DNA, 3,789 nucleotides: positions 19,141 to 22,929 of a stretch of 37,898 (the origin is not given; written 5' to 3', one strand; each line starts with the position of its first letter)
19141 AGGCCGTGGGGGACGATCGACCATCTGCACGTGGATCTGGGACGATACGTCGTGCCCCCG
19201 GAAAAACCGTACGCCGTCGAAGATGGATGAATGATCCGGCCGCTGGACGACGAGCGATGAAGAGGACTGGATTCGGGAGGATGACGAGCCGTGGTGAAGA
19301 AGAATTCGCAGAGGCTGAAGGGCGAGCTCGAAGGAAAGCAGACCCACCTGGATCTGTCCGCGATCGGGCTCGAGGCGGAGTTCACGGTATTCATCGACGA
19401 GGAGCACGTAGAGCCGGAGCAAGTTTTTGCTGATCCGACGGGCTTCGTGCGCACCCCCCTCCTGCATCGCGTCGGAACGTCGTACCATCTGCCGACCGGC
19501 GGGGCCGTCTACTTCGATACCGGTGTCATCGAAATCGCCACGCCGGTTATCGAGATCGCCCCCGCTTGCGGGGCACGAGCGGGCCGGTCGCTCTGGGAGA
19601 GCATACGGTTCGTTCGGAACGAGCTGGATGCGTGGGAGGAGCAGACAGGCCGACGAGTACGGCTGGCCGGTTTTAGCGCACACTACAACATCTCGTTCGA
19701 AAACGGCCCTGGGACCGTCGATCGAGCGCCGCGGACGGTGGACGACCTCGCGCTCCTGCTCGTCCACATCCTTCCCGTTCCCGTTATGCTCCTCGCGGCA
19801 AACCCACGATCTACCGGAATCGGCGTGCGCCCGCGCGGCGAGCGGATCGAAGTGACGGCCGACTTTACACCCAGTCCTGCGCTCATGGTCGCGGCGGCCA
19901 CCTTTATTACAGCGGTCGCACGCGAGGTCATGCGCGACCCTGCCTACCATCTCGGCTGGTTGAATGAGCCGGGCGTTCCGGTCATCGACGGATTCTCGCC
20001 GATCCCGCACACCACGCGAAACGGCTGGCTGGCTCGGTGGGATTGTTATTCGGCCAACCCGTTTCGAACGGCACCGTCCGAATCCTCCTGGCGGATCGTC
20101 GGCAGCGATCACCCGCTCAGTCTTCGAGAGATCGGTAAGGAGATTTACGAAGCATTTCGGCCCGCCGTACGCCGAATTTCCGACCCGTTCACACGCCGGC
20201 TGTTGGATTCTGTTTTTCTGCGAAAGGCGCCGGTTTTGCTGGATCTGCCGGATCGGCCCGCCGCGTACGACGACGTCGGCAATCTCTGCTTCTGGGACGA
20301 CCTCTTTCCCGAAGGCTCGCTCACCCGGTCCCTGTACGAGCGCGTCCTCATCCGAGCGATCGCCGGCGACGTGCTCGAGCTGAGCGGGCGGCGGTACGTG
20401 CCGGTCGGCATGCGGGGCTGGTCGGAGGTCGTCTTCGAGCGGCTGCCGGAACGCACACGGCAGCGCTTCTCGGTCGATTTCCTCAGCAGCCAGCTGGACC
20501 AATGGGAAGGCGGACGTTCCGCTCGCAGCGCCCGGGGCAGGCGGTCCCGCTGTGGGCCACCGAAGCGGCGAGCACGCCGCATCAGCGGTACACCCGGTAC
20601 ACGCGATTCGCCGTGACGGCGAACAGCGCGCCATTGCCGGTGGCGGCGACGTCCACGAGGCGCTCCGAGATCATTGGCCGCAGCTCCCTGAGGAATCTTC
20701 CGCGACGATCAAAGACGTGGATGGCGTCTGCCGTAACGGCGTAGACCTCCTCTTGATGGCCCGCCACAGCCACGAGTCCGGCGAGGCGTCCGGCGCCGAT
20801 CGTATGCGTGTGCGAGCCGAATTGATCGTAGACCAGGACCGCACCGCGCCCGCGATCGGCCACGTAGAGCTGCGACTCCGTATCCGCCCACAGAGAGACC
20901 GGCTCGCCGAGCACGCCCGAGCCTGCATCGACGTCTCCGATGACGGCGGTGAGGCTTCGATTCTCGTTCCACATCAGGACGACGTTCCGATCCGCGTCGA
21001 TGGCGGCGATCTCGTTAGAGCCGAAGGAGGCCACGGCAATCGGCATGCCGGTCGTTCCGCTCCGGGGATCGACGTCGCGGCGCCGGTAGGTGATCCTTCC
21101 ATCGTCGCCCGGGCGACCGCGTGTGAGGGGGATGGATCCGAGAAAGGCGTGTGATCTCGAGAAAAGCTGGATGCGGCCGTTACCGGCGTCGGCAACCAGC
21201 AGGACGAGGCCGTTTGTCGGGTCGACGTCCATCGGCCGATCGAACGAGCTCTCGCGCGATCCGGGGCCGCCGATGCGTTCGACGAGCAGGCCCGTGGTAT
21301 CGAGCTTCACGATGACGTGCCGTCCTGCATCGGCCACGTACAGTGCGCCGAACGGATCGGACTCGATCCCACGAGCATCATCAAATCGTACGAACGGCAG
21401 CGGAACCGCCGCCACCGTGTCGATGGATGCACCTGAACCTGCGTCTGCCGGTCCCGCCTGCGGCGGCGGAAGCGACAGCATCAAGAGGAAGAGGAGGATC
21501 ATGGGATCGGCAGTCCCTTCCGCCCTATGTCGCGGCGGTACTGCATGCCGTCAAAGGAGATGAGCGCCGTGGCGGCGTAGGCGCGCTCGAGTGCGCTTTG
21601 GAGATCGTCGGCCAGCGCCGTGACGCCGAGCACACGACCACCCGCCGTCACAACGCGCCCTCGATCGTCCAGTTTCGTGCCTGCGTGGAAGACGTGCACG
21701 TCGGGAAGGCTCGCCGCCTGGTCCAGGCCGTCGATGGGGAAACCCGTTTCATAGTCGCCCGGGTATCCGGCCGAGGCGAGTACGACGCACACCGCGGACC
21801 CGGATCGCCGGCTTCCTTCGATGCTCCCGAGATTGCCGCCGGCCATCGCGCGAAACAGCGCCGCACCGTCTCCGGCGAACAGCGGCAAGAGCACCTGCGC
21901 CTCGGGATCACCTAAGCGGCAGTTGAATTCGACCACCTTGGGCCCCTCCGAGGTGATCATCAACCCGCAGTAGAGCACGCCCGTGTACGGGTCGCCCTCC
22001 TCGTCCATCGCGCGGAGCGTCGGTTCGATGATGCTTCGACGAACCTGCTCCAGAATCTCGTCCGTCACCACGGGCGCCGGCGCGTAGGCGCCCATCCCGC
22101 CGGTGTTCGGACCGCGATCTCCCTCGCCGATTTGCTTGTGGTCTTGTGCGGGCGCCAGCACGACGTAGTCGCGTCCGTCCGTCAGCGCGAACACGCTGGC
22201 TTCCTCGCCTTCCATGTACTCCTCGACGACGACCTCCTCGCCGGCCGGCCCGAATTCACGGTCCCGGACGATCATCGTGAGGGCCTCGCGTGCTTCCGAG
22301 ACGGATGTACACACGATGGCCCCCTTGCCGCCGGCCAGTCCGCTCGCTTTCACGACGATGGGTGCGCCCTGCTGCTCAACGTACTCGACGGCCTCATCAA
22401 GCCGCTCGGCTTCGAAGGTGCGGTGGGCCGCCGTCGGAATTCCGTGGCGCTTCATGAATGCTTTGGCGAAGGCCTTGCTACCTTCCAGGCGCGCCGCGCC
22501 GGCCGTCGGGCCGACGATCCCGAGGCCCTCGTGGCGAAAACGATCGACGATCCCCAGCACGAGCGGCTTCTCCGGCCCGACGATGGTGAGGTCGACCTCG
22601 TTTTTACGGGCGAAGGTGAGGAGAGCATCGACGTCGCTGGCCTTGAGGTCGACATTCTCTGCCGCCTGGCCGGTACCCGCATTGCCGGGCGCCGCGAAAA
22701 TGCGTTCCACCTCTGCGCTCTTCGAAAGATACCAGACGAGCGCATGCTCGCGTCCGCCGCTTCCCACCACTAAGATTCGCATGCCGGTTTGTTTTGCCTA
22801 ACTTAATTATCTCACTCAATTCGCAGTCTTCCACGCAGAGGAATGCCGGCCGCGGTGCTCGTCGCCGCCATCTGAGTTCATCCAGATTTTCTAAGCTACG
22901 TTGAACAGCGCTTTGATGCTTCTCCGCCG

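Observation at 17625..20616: Cytoplasmic three-gene cassette: beta-lactamase-fold serine hydrolase, M15/LAS peptidase-like protein and GS-fold (GCS2/PafA-Dop-like) amide ligase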

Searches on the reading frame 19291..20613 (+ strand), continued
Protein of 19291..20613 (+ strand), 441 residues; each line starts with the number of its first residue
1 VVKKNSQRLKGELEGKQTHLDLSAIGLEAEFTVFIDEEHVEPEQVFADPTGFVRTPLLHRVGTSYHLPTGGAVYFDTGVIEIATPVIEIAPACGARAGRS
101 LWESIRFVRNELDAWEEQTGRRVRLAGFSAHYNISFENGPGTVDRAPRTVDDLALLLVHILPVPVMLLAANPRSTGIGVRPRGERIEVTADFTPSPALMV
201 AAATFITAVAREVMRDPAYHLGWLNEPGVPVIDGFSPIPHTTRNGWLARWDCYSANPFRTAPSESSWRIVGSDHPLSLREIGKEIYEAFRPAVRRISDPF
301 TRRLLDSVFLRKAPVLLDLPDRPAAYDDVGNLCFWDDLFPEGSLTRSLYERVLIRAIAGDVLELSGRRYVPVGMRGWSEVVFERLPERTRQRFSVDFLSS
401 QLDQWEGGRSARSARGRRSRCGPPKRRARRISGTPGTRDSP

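Call 64: search_protein_families(library=pfam, alignment_id=A3, max_evalue=0.00001)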
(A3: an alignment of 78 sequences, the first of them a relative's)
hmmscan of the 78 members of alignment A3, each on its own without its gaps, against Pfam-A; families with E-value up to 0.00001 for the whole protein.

A. member 1, L001:4019-6457:+ (813 aa): 2 families
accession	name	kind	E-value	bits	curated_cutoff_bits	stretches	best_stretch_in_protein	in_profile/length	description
PF00437.27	T2SSE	-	7.1e-121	403.8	24.9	1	399-778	4-370/370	Type II/IV secretion system protein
PF05157.20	MshEN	-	7.3e-17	61.6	23.1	1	289-365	11-88/90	MshEN domain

B. families by the number of members that match (of 78 scanned): 75 families (the first 25 are shown)
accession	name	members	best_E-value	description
PF08245.18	Mur_ligase_M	5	9.1e-27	Mur ligase middle domain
PF02875.26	Mur_ligase_C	5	1.8e-20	Mur ligase, glutamate ligase domain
PF01225.30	Mur_ligase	5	5.7e-19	Mur ligase family, catalytic domain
PF04551.19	GcpE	3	1.9e-118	GcpE protein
PF07995.17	GSDH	3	2.6e-45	Glucose / Sorbosone dehydrogenase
PF06580.19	His_kinase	2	6.3e-28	Histidine kinase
PF13411.12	MerR_1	2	1.2e-21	MerR HTH family regulatory protein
PF01436.27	NHL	2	9.8e-13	NHL repeat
PF02518.31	HATPase_c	2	1.8e-11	Histidine kinase-, DNA gyrase B-, and HSP90-like ATPase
PF13699.11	eCIS_core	2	2.9e-11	eCIS core domain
PF00376.29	MerR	2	1.7e-09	MerR family regulatory protein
PF07399.17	Na_H_antiport_3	1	6.8e-163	Putative Na+/H+ antiporter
PF00437.27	T2SSE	1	7.1e-121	Type II/IV secretion system protein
PF11376.13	DUF3179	1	6.2e-82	Protein of unknown function (DUF3179)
PF05193.26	Peptidase_M16_C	1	3.2e-62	Peptidase M16 inactive domain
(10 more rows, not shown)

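Call 65: search_dna_similar(query=window:19291-20613:+, collection=plasmids, mode=protein, max_evalue=0.001, max_rows=10)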
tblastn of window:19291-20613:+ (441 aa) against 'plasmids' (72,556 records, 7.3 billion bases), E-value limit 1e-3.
No match.

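Call 66: search_dna_similar(query=window:19291-20613:+, collection=phages, mode=protein, max_evalue=0.001, max_rows=10)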
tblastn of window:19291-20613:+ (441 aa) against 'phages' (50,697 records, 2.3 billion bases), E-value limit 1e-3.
No match.
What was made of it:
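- The trio is chromosomal, vertically stable and absent from plasmids and phages (calls 65, 66). No plasmid or phage copies were found (calls 65, 66).
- Tried and rejected: Plasmid and phage collections gave no match (calls 65, 66).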

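Call 68: search_protein_families(library=ncbifam, proteins=[L050:1814-3247:-, L042:3373-4842:-, L166:7156-8247:-, L166:8811-9407:-, L173:4963-6513:+, L173:10403-10921:+, L001:9295-9573:+, L003:9420-9755:+], max_evalue=0.001)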
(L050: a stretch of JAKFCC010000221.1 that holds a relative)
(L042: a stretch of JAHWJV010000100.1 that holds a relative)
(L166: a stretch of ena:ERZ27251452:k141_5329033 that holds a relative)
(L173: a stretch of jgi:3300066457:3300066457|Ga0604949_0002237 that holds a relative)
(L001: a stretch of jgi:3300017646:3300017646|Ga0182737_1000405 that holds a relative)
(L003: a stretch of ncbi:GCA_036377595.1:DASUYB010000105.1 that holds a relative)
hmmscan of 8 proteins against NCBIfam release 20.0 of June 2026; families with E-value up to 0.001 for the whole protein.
L050:1814-3247:- (477 aa): 25 families
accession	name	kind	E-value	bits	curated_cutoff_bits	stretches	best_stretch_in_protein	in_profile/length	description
TIGR01081.1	mpl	equivalog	2.4e-128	429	388.7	1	10-475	1-447/448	UDP-N-acetylmuramate:L-alanyl-gamma-D-glutamyl-meso-diaminopimelate ligase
TIGR01082.1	murC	equivalog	5.2e-94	315.8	335.1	1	10-467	1-444/449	UDP-N-acetylmuramate--L-alanine ligase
NF011171.0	PRK14573.1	equivalog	1.1e-53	182.3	1015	1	7-466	3-439/809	bifunctional UDP-N-acetylmuramate--L-alanine ligase/D-alanine--D-alanine ligase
NF053645.1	pMurC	equivalog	3.7e-24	85.3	560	2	12-241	2-234/492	pseudomurein biosynthesis peptide ligase pMurC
NF001124.0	PRK00139.1-2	equivalog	2.7e-23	82.5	476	1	188-458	201-464/500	UDP-N-acetylmuramoyl-L-alanyl-D-glutamate--2,6-diaminopimelate ligase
TIGR01085.1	murE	subfamily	3.5e-22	78.9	257.3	2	188-374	180-364/472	UDP-N-acetylmuramyl-tripeptide synthetase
NF008896.0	PRK11929.1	equivalog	4e-22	77.9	1023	1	187-374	203-391/965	bifunctional UDP-N-acetylmuramoyl-L-alanyl-D-glutamate--2,6-diaminopimelate ligase MurE/UDP-N-acetylmuramoyl-tripeptide--D-alanyl-D-alanine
TIGR01087.1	murD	equivalog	7.8e-22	77.9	211.95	1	14-362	5-336/441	UDP-N-acetylmuramoyl-L-alanine--D-glutamate ligase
NF001126.0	PRK00139.1-4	equivalog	2.3e-21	75.9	373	1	188-374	196-374/486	UDP-N-acetylmuramoyl-L-alanyl-D-glutamate--2,6-diaminopimelate ligase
NF001123.0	PRK00139.1-1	equivalog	2.6e-18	66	586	1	188-374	199-382/493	UDP-N-acetylmuramoyl-L-alanyl-D-glutamate--2,6-diaminopimelate ligase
TIGR01143.1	murF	subfamily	2.7e-17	62.8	288.6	1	186-362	150-319/418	UDP-N-acetylmuramoyl-tripeptide--D-alanyl-D-alanine ligase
NF053648.1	pMurE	equivalog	1.4e-14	53.7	600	1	186-365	190-352/464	pseudomurein biosynthesis peptide ligase pMurE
NF053646.1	pMurD1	equivalog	6.6e-13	48.1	610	1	292-383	280-366/465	pseudomurein biosynthesis peptide ligase pMurD1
NF001129.0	PRK00139.2-3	equivalog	4.1e-12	45.4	762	1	233-369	259-395/517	UDP-N-acetylmuramoyl-L-alanyl-D-glutamate--2,6-diaminopimelate ligase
NF010628.0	PRK14022.1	equivalog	5.2e-09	35.3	536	1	275-368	276-368/483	UDP-N-acetylmuramoyl-L-alanyl-D-glutamate--L-lysine ligase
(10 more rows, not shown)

L042:3373-4842:- (489 aa): 24 families
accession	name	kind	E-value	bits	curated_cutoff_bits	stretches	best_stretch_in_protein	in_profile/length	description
TIGR01081.1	mpl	equivalog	1.3e-138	462.8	388.7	1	24-487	1-447/448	UDP-N-acetylmuramate:L-alanyl-gamma-D-glutamyl-meso-diaminopimelate ligase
TIGR01082.1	murC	equivalog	3.2e-94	316.5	335.1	1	24-483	1-448/449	UDP-N-acetylmuramate--L-alanine ligase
NF011171.0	PRK14573.1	equivalog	2.5e-48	164.6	1015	1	23-483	5-444/809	bifunctional UDP-N-acetylmuramate--L-alanine ligase/D-alanine--D-alanine ligase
TIGR01087.1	murD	equivalog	1.1e-23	84.1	211.95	1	27-373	4-338/441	UDP-N-acetylmuramoyl-L-alanine--D-glutamate ligase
NF001124.0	PRK00139.1-2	equivalog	3.7e-22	78.7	476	1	202-385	201-382/500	UDP-N-acetylmuramoyl-L-alanyl-D-glutamate--2,6-diaminopimelate ligase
TIGR01085.1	murE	subfamily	8.9e-22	77.6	257.3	1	202-386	180-364/472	UDP-N-acetylmuramyl-tripeptide synthetase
NF008896.0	PRK11929.1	equivalog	4.6e-21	74.4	1023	1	201-386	203-391/965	bifunctional UDP-N-acetylmuramoyl-L-alanyl-D-glutamate--2,6-diaminopimelate ligase MurE/UDP-N-acetylmuramoyl-tripeptide--D-alanyl-D-alanine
NF001126.0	PRK00139.1-4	equivalog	7.9e-21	74.1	373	1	202-379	196-368/486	UDP-N-acetylmuramoyl-L-alanyl-D-glutamate--2,6-diaminopimelate ligase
NF053645.1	pMurC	equivalog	3.9e-20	72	560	2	271-380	285-392/492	pseudomurein biosynthesis peptide ligase pMurC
NF053648.1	pMurE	equivalog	9.5e-17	60.9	600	1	200-377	190-352/464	pseudomurein biosynthesis peptide ligase pMurE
NF001123.0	PRK00139.1-1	equivalog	1.3e-16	60.4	586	1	202-376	199-373/493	UDP-N-acetylmuramoyl-L-alanyl-D-glutamate--2,6-diaminopimelate ligase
TIGR01143.1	murF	subfamily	8.5e-16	57.9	288.6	1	114-381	64-326/418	UDP-N-acetylmuramoyl-tripeptide--D-alanyl-D-alanine ligase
NF053646.1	pMurD1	equivalog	1.1e-13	50.7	610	1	307-389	282-361/465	pseudomurein biosynthesis peptide ligase pMurD1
NF010628.0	PRK14022.1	equivalog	6e-13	48.3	536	1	278-375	275-363/483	UDP-N-acetylmuramoyl-L-alanyl-D-glutamate--L-lysine ligase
NF001129.0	PRK00139.2-3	equivalog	2.5e-11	42.7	762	1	282-380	294-394/517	UDP-N-acetylmuramoyl-L-alanyl-D-glutamate--2,6-diaminopimelate ligase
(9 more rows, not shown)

L166:7156-8247:- (363 aa): 1 family
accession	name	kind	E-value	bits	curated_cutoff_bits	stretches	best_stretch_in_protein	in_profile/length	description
NF006947.1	PRK09429.1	equivalog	9.6e-06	25.2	272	1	135-216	34-109/256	penicillin-insensitive murein endopeptidase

L166:8811-9407:- (198 aa): 1 family
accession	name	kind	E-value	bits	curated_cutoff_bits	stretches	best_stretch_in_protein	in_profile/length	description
TIGR02594.1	TIGR02594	subfamily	1.4e-35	122.5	70.55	1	65-197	2-132/132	TIGR02594 family protein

L173:4963-6513:+ (517 aa): 11 families
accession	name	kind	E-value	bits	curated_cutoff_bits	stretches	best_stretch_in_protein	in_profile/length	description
NF011942.0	PRK15413.1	equivalog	4.6e-69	233.4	594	1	39-500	40-497/512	glutathione ABC transporter substrate-binding protein GsiB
NF043070.1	DppA_dipep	equivalog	1.4e-61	208.7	1005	1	37-503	39-523/535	dipeptide ABC transporter periplasmic-binding protein DppA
TIGR02294.1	nickel_nikA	equivalog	3.6e-58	197.3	393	1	55-469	33-456/501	nickel ABC transporter substrate-binding protein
NF011684.0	PRK15104.1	equivalog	1.1e-49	169.6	947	1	32-500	44-525/543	oligopeptide ABC transporter substrate-binding protein OppA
NF011689.0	PRK15109.1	equivalog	3.1e-49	168.1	560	1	55-500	63-524/547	ABC transporter substrate-binding protein SapA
NF045467.1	Opp4A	equivalog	4.8e-47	160.4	650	1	41-504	50-546/556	oligopeptide ABC transporter substrate-binding protein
NF007287.0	PRK09755.1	equivalog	1.1e-44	153.2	1098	1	26-501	32-518/535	ABC transporter substrate-binding protein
NF045468.1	Opp5A_nikA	equivalog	2.6e-43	148.3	600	1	35-500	26-473/488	nickel ABC transporter substrate-binding protein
NF047575.1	opine_bind_CntA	exception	2.6e-34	118.7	800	1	53-469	61-488/535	staphylopine-dependent metal ABC transporter substrate-binding lipoprotein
TIGR04028.1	SBP_KPN_01854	hypoth_equivalog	2.9e-24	85.5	468.5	2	282-504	260-498/509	TIGR04028 family ABC transporter substrate-binding protein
NF010149.0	PRK13626.1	equivalog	7.5e-13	48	476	1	55-238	148-311/552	HTH-type transcriptional regulator SgrR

L173:10403-10921:+ (173 aa): 0 families

L001:9295-9573:+ (93 aa): 0 families

L003:9420-9755:+ (112 aa): 0 families
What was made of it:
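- mpl (TIGR01081, 429-463 bits against a cut-off of 388.7; call 68) lies within 6 kb in 41 of 85 loci. The peptide-binding protein upstream in Gemmatimonadaceae scores best against the glutathione binder GsiB, although below its cut-off (call 68).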

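Call 81: find_encoding_contigs(protein=P0004, flank=7000, max_places=1)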
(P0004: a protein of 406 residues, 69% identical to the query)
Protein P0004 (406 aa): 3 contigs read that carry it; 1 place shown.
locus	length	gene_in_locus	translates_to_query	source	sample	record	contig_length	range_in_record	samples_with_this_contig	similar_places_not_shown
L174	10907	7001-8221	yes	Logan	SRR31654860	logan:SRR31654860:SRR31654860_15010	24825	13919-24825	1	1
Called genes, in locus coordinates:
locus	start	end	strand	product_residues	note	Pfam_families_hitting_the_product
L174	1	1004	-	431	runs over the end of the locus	PF13185:GAF_2, PF01590:GAF, PF13492:GAF_3, PF07228:SpoIIE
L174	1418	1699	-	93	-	-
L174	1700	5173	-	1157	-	-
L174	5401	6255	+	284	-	PF13354:Beta-lactamase2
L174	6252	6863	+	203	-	-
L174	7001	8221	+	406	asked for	-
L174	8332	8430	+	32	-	-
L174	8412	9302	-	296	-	PF01436:NHL (faint)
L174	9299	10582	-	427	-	PF02844:GARS_N, PF01071:GARS_A, PF02655:ATP-grasp_3 (weak), PF02786:CPSase_L_D2, PF02222:ATP-grasp (faint), PF02843:GARS_C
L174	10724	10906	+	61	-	?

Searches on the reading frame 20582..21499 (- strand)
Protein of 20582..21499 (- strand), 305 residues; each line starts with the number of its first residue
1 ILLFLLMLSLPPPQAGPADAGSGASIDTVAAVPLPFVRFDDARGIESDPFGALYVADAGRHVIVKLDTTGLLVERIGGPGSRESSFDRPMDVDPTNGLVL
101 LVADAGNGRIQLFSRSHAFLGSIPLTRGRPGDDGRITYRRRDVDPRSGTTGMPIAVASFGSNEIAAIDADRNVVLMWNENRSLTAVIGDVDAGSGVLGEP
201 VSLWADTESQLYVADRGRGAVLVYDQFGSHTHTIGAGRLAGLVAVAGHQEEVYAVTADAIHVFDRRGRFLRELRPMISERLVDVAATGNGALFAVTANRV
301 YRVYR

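Call 84: search_protein_families(library=pfam, proteins=[window:20582-21499:-], max_evalue=0.001)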
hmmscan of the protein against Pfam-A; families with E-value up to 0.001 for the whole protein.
window:20582-21499:- (305 aa): 1 family
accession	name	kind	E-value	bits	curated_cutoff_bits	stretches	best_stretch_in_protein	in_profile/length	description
PF01436.27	NHL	-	5.2e-07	29.8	20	0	91-111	6-26/28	NHL repeat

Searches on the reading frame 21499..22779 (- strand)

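Call 84: search_protein_families(library=pfam, proteins=[window:21499-22779:-], max_evalue=0.001)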
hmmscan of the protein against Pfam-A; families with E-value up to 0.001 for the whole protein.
window:21499-22779:- (426 aa): 6 families
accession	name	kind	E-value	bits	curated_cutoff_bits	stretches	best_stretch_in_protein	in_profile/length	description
PF01071.24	GARS_A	-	2.8e-77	259.4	27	1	100-294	1-194/194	Phosphoribosylglycinamide synthetase, ATP-grasp (A) domain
PF02844.21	GARS_N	-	2.5e-37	128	29.5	1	1-99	2-100/100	Phosphoribosylglycinamide synthetase, N domain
PF02843.22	GARS_C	-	7.5e-34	116.4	34.8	1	329-421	1-92/92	Phosphoribosylglycinamide synthetase, C domain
PF02786.22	CPSase_L_D2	-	1e-10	41.9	19.8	1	103-252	3-147/211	Carbamoyl-phosphate synthase L chain, ATP binding domain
PF02655.19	ATP-grasp_3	-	1.3e-05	25.7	23.2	1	134-289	27-157/160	ATP-grasp domain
PF07478.18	Dala_Dala_lig_C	-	0.0003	20.8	24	1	108-203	1-95/204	D-ala D-ala ligase C-terminus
